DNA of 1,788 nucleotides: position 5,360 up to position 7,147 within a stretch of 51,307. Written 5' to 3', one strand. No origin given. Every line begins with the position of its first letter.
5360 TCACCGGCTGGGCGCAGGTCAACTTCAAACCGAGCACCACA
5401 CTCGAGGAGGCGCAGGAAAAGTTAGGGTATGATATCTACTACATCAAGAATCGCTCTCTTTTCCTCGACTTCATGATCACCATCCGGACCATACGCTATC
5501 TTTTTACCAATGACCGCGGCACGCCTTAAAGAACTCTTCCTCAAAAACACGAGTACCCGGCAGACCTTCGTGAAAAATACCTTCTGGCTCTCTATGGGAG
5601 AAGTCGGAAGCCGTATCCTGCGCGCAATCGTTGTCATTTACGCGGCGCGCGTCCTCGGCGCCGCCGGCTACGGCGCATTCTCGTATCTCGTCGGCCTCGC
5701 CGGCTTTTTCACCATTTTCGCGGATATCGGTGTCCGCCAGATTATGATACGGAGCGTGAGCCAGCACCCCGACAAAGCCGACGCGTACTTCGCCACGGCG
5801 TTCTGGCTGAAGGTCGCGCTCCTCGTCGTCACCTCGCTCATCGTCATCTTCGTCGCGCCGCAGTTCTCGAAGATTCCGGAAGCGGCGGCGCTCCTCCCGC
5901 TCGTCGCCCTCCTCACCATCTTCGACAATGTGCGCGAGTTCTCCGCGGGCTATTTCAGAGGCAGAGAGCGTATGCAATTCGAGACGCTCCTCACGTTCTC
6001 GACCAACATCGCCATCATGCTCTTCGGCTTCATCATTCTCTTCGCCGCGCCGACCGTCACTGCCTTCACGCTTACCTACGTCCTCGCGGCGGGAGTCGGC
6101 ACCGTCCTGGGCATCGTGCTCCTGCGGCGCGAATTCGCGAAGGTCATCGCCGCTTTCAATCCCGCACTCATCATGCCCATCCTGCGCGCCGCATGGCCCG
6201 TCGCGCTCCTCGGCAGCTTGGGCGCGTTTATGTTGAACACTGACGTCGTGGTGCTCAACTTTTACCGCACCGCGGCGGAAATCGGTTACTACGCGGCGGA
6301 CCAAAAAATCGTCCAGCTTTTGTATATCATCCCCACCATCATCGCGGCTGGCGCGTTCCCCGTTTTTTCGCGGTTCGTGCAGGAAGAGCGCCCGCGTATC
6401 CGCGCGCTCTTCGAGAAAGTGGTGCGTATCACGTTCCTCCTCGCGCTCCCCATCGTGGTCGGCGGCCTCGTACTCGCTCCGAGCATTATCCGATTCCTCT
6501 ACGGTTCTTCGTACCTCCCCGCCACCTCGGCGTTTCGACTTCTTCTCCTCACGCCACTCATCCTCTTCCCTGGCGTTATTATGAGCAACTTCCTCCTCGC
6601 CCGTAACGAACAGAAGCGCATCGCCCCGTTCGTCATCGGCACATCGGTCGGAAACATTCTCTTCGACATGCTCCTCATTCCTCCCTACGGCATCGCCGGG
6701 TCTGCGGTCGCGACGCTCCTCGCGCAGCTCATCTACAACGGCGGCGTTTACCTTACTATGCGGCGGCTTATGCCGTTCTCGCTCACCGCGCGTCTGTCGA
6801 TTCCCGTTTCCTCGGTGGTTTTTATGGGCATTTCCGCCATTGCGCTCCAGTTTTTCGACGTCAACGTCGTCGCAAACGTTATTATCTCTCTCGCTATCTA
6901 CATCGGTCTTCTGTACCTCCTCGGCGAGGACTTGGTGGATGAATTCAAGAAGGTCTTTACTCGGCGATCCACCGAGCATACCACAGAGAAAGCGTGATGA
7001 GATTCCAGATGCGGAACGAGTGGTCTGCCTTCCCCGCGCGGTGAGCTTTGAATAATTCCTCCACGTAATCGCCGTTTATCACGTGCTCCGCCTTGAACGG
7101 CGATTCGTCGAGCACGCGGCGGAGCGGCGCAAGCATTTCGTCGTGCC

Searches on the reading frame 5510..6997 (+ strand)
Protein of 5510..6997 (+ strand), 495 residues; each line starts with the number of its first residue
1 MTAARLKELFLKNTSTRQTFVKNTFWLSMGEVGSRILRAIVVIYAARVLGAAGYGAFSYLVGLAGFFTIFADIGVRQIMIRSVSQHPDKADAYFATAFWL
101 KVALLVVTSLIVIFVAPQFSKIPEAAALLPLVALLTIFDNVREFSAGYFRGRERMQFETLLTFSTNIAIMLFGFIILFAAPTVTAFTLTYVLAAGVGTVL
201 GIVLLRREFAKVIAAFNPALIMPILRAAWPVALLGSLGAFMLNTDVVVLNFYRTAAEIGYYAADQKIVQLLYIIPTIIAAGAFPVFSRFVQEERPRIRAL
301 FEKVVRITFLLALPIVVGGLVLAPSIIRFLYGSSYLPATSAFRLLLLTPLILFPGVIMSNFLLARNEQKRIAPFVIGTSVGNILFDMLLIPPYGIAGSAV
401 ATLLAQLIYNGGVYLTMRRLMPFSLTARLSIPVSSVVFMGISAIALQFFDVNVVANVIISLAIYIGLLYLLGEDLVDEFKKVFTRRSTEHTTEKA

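Call 54: search_protein_families(library=pfam, proteins=[window:5510-6997:+], max_evalue=0.1)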
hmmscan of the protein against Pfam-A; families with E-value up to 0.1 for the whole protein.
window:5510-6997:+ (495 aa): 4 families
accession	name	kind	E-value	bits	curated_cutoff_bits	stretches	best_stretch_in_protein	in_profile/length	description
PF01943.22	Polysacc_synt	-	1.9e-34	119.8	28.2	1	21-289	2-273/274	Polysaccharide biosynthesis protein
PF13440.11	Polysacc_synt_3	-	4.8e-25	88.8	23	1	46-338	3-291/293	Polysaccharide biosynthesis protein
PF03023.19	MurJ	-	1e-06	28.1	27.4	1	108-453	78-437/451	Lipid II flippase MurJ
PF14015.11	DUF4231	-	0.038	14.9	24.7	1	87-153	7-76/103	Protein of unknown function (DUF4231)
